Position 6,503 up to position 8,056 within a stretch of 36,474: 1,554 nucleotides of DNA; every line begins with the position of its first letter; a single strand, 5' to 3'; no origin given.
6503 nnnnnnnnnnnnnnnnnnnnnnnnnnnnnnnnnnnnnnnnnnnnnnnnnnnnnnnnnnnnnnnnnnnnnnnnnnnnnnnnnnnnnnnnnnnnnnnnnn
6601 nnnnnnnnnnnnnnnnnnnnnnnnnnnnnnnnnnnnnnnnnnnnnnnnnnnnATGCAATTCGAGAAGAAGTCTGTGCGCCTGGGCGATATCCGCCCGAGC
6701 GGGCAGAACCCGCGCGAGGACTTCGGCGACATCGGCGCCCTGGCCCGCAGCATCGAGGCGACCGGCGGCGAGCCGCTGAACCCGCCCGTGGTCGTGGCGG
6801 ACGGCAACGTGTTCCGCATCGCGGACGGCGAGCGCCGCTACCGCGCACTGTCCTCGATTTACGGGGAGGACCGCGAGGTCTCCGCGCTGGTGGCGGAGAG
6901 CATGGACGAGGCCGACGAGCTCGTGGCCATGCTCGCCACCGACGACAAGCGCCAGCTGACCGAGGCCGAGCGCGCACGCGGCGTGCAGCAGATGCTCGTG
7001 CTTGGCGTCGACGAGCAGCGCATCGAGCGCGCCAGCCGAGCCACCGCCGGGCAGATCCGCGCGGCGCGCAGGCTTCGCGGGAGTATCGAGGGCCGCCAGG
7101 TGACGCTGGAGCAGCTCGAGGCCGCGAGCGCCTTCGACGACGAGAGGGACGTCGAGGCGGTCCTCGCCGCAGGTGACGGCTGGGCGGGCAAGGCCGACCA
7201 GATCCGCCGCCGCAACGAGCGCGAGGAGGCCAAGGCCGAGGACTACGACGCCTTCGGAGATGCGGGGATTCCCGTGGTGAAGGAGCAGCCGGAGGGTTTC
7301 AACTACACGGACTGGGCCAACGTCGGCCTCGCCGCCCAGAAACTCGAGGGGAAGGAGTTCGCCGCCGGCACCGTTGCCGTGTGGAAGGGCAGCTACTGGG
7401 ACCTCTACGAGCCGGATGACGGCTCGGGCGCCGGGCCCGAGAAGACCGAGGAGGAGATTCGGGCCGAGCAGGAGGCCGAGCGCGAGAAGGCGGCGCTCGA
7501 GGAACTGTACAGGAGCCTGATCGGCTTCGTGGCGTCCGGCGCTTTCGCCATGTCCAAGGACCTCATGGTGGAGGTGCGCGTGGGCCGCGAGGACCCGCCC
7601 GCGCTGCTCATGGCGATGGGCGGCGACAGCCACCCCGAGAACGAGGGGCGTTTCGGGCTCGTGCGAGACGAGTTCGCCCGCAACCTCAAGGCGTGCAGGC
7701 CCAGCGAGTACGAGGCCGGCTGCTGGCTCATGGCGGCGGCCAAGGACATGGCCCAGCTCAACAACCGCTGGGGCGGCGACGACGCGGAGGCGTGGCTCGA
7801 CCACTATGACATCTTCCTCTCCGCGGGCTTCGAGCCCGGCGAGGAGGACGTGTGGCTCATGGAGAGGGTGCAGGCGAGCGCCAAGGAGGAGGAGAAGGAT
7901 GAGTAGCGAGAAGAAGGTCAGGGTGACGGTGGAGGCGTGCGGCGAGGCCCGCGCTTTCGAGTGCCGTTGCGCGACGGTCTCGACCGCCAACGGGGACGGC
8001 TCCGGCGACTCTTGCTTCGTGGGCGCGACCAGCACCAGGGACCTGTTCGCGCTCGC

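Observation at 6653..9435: Second full-length arm-type integrase embedded in the early region next to a ParB-like nuclease-domain gene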

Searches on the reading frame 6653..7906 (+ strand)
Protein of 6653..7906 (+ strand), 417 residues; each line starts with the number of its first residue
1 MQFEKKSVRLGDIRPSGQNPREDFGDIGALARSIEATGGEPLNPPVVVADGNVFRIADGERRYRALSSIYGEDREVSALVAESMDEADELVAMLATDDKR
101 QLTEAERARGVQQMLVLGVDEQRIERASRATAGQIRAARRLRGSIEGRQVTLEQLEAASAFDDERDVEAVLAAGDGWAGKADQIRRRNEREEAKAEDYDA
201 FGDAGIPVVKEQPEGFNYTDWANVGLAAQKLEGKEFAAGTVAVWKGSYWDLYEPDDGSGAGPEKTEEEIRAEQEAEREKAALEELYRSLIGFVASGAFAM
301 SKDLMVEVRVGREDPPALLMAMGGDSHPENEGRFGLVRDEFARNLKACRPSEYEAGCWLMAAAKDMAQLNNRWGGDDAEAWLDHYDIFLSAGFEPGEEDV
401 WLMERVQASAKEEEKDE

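Call 10: search_protein_families(library=pfam, proteins=[window:6653-7906:+], max_evalue=0.01)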
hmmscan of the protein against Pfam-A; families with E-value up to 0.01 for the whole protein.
window:6653-7906:+ (417 aa): 1 family
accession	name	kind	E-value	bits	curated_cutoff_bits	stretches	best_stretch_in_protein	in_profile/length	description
PF02195.25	ParB_N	-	0.00047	20.6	26.3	1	8-93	6-90/95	ParB N-terminal domain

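Call 15: search_protein_families(library=phrogs, proteins=[window:6653-7906:+], max_evalue=0.01)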
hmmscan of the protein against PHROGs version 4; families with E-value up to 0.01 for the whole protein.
window:6653-7906:+ (417 aa): 8 families
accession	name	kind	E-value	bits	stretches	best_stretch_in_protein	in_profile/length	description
phrog_6218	-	DNA, RNA and nucleotide metabolism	2.9e-21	77.2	1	12-214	12-226/506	ParB-like partition protein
phrog_18056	-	DNA, RNA and nucleotide metabolism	3.4e-21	76.6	1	7-218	5-196/387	ParB-like partition nuclease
phrog_1033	-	DNA, RNA and nucleotide metabolism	8.2e-11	43.3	1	17-282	46-304/334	ParB-like partition protein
phrog_4715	-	DNA, RNA and nucleotide metabolism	5.3e-09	36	1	5-115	147-256/630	ParB-like partition protein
phrog_12047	-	DNA, RNA and nucleotide metabolism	3.9e-06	27.6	1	20-102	14-90/301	ParB-like partition nuclease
phrog_498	-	other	3.3e-05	23.6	1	4-91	34-119/633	DNA methyltransferase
phrog_620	-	DNA, RNA and nucleotide metabolism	0.0001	23.5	1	4-95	8-93/217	ParB-like partition protein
phrog_8071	-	DNA, RNA and nucleotide metabolism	0.0006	20.2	1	4-94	6-90/389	ParB-like partition protein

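Call 34: search_solved_structures(query=window:6653-7906:+, max_evalue=1, show_alignments=2)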
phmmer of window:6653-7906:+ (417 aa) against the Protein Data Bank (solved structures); distinct sequences matched with E-value up to 1: 9.
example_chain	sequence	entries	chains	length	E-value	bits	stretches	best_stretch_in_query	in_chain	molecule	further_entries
1vz0_A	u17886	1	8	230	1.9e-08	37.2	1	9-142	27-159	Chromosome-partitioning protein Spo0J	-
6sdk_A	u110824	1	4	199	0.00014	24.4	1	7-129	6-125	Stage 0 sporulation protein J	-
4umk_A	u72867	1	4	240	0.0014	21.2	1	10-139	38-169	PROBABLE CHROMOSOME-PARTITIONING PROTEIN PARB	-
7ng0_A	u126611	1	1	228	0.0014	21.2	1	11-149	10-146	Nucleoid occlusion protein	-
7nfu_A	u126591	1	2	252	0.0015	21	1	9-148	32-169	Nucleoid occlusion protein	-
7bnk_A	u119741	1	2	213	0.0026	20.3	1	19-115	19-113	ParB family protein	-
7bnr_A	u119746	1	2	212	0.0036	19.8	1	26-115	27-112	ParB family protein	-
7o0n_A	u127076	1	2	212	0.017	17.5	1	19-115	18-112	ParB family protein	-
6llq_A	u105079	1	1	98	0.82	12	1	92-135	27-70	VAL88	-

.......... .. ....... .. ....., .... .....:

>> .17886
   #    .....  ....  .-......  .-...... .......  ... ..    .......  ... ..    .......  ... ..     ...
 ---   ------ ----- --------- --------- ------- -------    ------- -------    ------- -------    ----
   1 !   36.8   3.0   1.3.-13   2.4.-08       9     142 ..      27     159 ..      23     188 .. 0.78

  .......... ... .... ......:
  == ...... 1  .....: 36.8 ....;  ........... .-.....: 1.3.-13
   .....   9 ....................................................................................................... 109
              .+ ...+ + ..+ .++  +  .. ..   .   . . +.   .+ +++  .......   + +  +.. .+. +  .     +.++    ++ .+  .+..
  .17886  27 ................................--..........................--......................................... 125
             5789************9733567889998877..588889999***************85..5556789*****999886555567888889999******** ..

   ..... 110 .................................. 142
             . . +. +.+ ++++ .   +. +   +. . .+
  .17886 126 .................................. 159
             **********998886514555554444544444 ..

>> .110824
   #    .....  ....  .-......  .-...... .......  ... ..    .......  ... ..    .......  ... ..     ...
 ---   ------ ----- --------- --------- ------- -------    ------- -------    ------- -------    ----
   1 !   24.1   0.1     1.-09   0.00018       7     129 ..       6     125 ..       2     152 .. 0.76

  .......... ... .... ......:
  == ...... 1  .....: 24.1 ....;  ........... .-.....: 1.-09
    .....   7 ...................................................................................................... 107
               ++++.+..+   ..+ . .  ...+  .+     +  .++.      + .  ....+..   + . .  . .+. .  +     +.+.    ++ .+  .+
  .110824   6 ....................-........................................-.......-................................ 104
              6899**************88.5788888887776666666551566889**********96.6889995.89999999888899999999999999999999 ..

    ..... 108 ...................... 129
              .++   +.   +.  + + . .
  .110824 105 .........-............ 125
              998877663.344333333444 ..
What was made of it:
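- On ParB/Noc/KorB CTPase clamps (gene 6653-7906): The protein aligns to Spo0J (call 34).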

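Call 38: search_dna_similar(query=window:6653-7906:+, collection=phages, mode=protein, max_rows=25)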
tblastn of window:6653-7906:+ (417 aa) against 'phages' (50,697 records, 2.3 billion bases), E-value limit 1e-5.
Records with a match: 6; places in all: 6; records where one place covers at least 80% of the query: 0.
Best place of each record, by identity: <60% 6.
By first word of the organism name: Gordonia 3; Bacteriophage 2; Bifidobacterium 1.
By host as written in the record: Gordonia terrae 3612 3; - 2; Bifidobacterium bifidum strain 317B 1.
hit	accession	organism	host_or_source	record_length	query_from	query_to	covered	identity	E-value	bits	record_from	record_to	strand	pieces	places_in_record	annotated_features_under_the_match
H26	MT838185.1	Bacteriophage sp.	human fecal samples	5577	6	225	53%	30.4%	2e-8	62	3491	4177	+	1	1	record has no annotation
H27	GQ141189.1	Bifidobacterium phage Bbif-1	Bifidobacterium bifidum strain 317B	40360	1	228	55%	26.4%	4e-8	62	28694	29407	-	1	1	parB1 chromosome partitioning protein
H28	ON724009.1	Gordonia phage Meyran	Gordonia terrae 3612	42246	7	137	31%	33.3%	4e-6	55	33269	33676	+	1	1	42: ParB-like nuclease domain protein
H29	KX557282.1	Gordonia phage Nyceirae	Gordonia terrae 3612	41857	7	136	31%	32.9%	1e-5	54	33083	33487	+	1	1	46: ParB-like nuclease domain protein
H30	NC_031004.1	Gordonia phage Nyceirae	Gordonia terrae 3612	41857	7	136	31%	32.9%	1e-5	54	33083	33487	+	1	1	46: ParB-like partition protein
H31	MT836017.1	Bacteriophage sp.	human fecal samples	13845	7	115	26%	38.4%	3e-6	56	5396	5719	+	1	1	record has no annotation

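Call 39: get_annotated_region(hit=H27, flank=6000)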
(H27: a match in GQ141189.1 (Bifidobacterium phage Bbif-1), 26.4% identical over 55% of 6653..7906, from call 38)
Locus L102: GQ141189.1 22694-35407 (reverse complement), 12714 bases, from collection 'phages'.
description: Bifidobacterium phage Bbif-1, complete sequence.
organism: Bifidobacterium phage Bbif-1 (NCBI taxid 743964)
taxonomy: Viruses; Duplodnaviria; Heunggongvirae; Uroviricota; Caudoviricetes
host: Bifidobacterium bifidum strain 317B; source: -; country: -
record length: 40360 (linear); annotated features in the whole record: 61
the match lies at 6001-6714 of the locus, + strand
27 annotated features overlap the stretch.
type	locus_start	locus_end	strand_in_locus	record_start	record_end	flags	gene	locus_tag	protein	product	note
CDS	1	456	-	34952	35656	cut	-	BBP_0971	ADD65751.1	RlfA phagic protein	28.1 kDa protein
CDS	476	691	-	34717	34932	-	-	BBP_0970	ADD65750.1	hypothetical protein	7.9 kDa protein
CDS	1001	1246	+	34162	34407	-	-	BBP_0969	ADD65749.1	hypothetical protein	8.9 kDa protein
CDS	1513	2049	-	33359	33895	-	-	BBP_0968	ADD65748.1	hypothetical protein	20.4 kDa protein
CDS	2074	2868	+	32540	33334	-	-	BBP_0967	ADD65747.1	phage antirepressor protein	29.6 kDa protein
CDS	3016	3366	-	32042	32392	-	-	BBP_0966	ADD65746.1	hypothetical protein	12.6 kDa protein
CDS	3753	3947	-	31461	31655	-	-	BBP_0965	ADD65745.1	hypothetical protein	6.8 kDa protein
CDS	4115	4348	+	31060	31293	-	-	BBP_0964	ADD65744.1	hypothetical protein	9 kDa protein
CDS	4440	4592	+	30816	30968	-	-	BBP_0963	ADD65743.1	hypothetical protein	5.2 kDa protein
CDS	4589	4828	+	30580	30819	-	-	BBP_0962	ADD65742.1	hypothetical protein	8.6 kDa protein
CDS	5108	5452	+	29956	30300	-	-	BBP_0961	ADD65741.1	hypothetical protein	12.7 kDa protein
CDS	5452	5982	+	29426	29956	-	-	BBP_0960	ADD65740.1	ssb single-strand DNA binding protein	18.6 kDa protein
CDS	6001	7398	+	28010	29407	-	-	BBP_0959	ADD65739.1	parB1 chromosome partitioning protein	parB; 53.8 kDa protein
CDS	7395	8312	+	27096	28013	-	-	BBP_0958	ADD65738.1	hypothetical protein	33.7 kDa protein; encoded by cryptic prophage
CDS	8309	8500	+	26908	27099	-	-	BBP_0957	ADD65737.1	hypothetical protein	7.1 kDa protein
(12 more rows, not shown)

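Call 47: find_homologous_proteins(query=window:6653-7906:+)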
Query window:6653-7906:+ (417 aa): 1335 proteins with E <= 0.001 among 8000 candidates; the best 120 are listed.
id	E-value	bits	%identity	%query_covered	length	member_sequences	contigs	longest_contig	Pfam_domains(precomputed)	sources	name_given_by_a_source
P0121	1.1e-262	889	97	100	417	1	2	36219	PF02195.27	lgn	-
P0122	6.6e-262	887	97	100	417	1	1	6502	PF02195.27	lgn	-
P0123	9.3e-262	886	96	100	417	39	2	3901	PF02195.27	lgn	-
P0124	2.8e-261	885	97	100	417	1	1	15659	PF02195.27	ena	-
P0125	5.6e-261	884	97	100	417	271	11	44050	PF02195.27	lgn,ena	-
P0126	8.4e-261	883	97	100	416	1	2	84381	PF02195.27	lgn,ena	-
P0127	3.9e-260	881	96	100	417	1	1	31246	PF02195.27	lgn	-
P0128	4.5e-260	881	96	100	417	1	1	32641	PF02195.27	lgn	-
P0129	6.8e-260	880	96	100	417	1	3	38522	PF02195.27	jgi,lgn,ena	jgi:hypothetical protein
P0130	8.0e-260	880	97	100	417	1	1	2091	PF02195.27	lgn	-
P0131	1.1e-259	879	96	100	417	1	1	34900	PF02195.27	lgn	-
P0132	1.9e-259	879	96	100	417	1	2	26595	PF02195.27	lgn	-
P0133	3.1e-259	878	96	100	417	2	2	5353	PF02195.27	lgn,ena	-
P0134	5.5e-259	877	96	100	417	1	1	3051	PF02195.27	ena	-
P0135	5.6e-259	877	97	100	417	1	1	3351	PF02195.27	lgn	-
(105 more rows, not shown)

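Call 71: find_related_loci(query=window:6653-7906:+, collection=viral_contigs, flank=6000)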
Query window:6653-7906:+ (417 aa) in viral_contigs; peptide patterns used: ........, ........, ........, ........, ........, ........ (x = any residue, [..] = any of these).
49 stretches matched a pattern; 44 encode a relative of the query (tblastn E <= 1e-3); 43 distinct loci.
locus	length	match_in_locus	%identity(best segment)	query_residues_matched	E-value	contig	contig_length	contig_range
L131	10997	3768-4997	95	1-410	0e+0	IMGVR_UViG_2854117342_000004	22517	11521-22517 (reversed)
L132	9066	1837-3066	95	2-410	0e+0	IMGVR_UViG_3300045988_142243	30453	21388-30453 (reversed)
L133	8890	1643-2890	94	1-417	0e+0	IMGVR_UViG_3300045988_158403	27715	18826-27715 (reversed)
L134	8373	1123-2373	93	1-417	0e+0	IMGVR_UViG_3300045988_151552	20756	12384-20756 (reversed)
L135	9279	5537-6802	93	1-417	0e+0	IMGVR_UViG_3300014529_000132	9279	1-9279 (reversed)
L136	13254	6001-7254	92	1-417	0e+0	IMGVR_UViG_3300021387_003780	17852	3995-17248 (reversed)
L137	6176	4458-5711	91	1-417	0e+0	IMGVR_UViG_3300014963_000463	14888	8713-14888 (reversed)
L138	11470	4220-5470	93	1-417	0e+0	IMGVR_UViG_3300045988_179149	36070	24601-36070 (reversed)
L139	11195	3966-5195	92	1-409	0e+0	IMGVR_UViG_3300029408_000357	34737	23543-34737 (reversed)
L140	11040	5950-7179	95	2-410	0e+0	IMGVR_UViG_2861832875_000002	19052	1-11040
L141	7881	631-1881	91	1-417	0e+0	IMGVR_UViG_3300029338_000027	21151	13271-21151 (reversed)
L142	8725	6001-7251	90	1-417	0e+0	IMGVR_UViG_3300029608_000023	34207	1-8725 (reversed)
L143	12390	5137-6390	89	1-417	0e+0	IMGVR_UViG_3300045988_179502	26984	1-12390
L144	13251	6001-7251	89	1-417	0e+0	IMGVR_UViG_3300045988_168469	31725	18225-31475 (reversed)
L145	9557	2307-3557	90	1-417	0e+0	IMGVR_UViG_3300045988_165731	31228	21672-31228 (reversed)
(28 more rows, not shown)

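Call 86: predict_structure(alignment_id=A2)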
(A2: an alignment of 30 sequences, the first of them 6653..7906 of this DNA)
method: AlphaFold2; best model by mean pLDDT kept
length: 417 residues; sequences in the alignment: 30
mean_pLDDT: 81.7   pTM: 0.42
mean pLDDT of the five models: 81.7, 81.0, 79.9, 79.5, 77.9
residues with pLDDT >= 90: 111; 70-90: 240; 50-70: 51; < 50: 15
segments of 3 or more residues with pLDDT < 50: 96-100, 259-262, 414-417
pLDDT, mean of each block of 10 residues (from residue 1): 82 76 74 80 84 85 88 89 81 55 74 80 79 89 80 92 93 87 87 92 93 88 87 86 89 72 60 80 91 92 90 63 67 78 83 92 82 66 93 87 84 52
secondary structure, 60 per line:
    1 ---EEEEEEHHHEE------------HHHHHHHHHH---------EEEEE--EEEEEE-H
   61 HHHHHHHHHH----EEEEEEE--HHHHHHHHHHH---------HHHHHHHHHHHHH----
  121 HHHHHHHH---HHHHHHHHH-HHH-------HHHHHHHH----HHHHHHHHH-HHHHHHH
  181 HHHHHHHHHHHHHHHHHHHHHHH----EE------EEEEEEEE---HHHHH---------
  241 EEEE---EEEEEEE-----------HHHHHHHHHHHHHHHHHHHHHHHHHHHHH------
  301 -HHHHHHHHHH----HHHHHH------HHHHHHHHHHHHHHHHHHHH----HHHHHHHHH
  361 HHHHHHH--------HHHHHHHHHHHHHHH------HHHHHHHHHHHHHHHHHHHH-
elements in order: E4-9 H27-36 E46-50 E53-58 H60-70 E75-81 H84-94 H104-116 H121-128 H132-140 H152-159 H164-172 H174-203 E216-223 H227-231 E241-244 E248-254 H266-294 H302-311 H316-321 H328-347 H352-367 H376-390 H397-416

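Call 88: fold_search(model_id=the predicted structure, library=pdb)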
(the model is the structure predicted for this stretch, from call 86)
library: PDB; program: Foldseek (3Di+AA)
matches with E <= 10: 126; with E <= 0.001: 33
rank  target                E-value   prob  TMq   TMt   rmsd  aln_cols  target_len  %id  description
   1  6sdk_A                5.1e-07  1.00  0.20  0.39  11.3       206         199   21  Crystal structure of bacterial ParB dimer bound to CDP (released 2019-10-23)
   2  6sdk_B                6.2e-07  1.00  0.20  0.39  11.2       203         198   21  Crystal structure of bacterial ParB dimer bound to CDP (released 2019-10-23)
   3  7bnk_B                9.2e-07  1.00  0.20  0.41  11.5       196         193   21  Crystal structure of ParB from Myxococcus xanthus bound to CDP and Monothiophosphate (released 2021-09-08)
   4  7o0n_A                1.1e-06  1.00  0.20  0.39  11.4       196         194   20  Crystal structure of a ParB E93A mutant from Myxococcus xanthus bound to CDP and monothiophosphate (released 2021-09-15)
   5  7bnk_A                1.3e-06  1.00  0.20  0.40  11.4       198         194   21  Crystal structure of ParB from Myxococcus xanthus bound to CDP and Monothiophosphate (released 2021-09-08)
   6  7ol9_B                2.3e-06  1.00  0.20  0.37  15.9       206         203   18  Crystal structure of C-terminally truncated Bacillus subtilis nucleoid occlusion protein (Noc) complexed to the Noc-bi (released 2022-03-09)
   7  7bnr_B                5.1e-06  1.00  0.20  0.39  11.5       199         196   20  Crystal structure of a ParB Q52A mutant from Myxococcus xanthus bound to CTPyS (released 2021-09-08)
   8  7bnr_A                5.9e-06  1.00  0.20  0.40  11.3       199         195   20  Crystal structure of a ParB Q52A mutant from Myxococcus xanthus bound to CTPyS (released 2021-09-08)
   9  8qa9_B                7.6e-06  1.00  0.27  0.44   7.1       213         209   20  Crystal structure of the RK2 plasmid encoded co-complex of the C-terminally truncated transcriptional repressor protei (released 2024-02-21)
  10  7nfu_B                8.0e-06  1.00  0.32  0.55   5.5       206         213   21  Crystal structure of C-terminally truncated Geobacillus thermoleovorans nucleoid occlusion protein Noc (released 2021-02-17)
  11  7ol9_A                8.4e-06  1.00  0.17  0.33  14.7       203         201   19  Crystal structure of C-terminally truncated Bacillus subtilis nucleoid occlusion protein (Noc) complexed to the Noc-bi (released 2022-03-09)
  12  7ng0                  1.1e-05  1.00  0.20  0.40  11.4       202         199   20  Crystal structure of N- and C-terminally truncated Geobacillus thermoleovorans nucleoid occlusion protein Noc (released 2021-02-17)
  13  7nfu_A                1.4e-05  1.00  0.32  0.53   5.4       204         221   20  Crystal structure of C-terminally truncated Geobacillus thermoleovorans nucleoid occlusion protein Noc (released 2021-02-17)
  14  8qa9_A                1.8e-05  1.00  0.27  0.43   7.4       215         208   19  Crystal structure of the RK2 plasmid encoded co-complex of the C-terminally truncated transcriptional repressor protei (released 2024-02-21)
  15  8qa8_C                1.8e-05  1.00  0.19  0.37  11.6       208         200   19  Crystal structure of the C-terminally truncated transcriptional repressor protein KorB from the RK2 plasmid complexed  (released 2024-02-21)
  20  1vz0_F                3.5e-05  1.00  0.26  0.49  11.2       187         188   27  Chromosome segregation protein Spo0J from Thermus thermophilus (released 2004-07-19)
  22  1vz0_E                6.0e-05  1.00  0.27  0.50  11.2       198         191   28  Chromosome segregation protein Spo0J from Thermus thermophilus (released 2004-07-19)
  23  1vz0_H                7.7e-05  1.00  0.26  0.49  11.2       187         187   26  Chromosome segregation protein Spo0J from Thermus thermophilus (released 2004-07-19)
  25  1vz0_A                9.3e-05  1.00  0.26  0.49  11.2       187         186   27  Chromosome segregation protein Spo0J from Thermus thermophilus (released 2004-07-19)
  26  1vz0_B                1.1e-04  1.00  0.27  0.50  11.2       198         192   27  Chromosome segregation protein Spo0J from Thermus thermophilus (released 2004-07-19)
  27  1vz0_C                1.6e-04  1.00  0.26  0.49  11.3       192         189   27  Chromosome segregation protein Spo0J from Thermus thermophilus (released 2004-07-19)
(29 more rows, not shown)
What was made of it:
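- On ParB/Noc/KorB CTPase clamps (gene 6653-7906): Foldseek matches ParB-CDP, Noc and KorB (call 88).
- Checked: It aligns to Spo0J 1vz0 (call 34), and the fold matches ParB/Noc/KorB over about 200 residues (call 88).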

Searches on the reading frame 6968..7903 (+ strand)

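Call 17: search_protein_families(library=pfam, proteins=[window:6968-7903:+], max_evalue=10)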
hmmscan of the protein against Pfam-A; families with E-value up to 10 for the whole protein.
seq(312 aa): 2 families
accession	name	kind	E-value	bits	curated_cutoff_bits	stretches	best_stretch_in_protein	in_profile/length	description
PF12696.13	TraG-D_C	-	0.2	12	22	1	249-285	27-63/126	TraM recognition site of TraD and TraG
PF22770.2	POP1_C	-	0.23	12.1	24.3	1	158-197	88-126/174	POP1 C-terminal domain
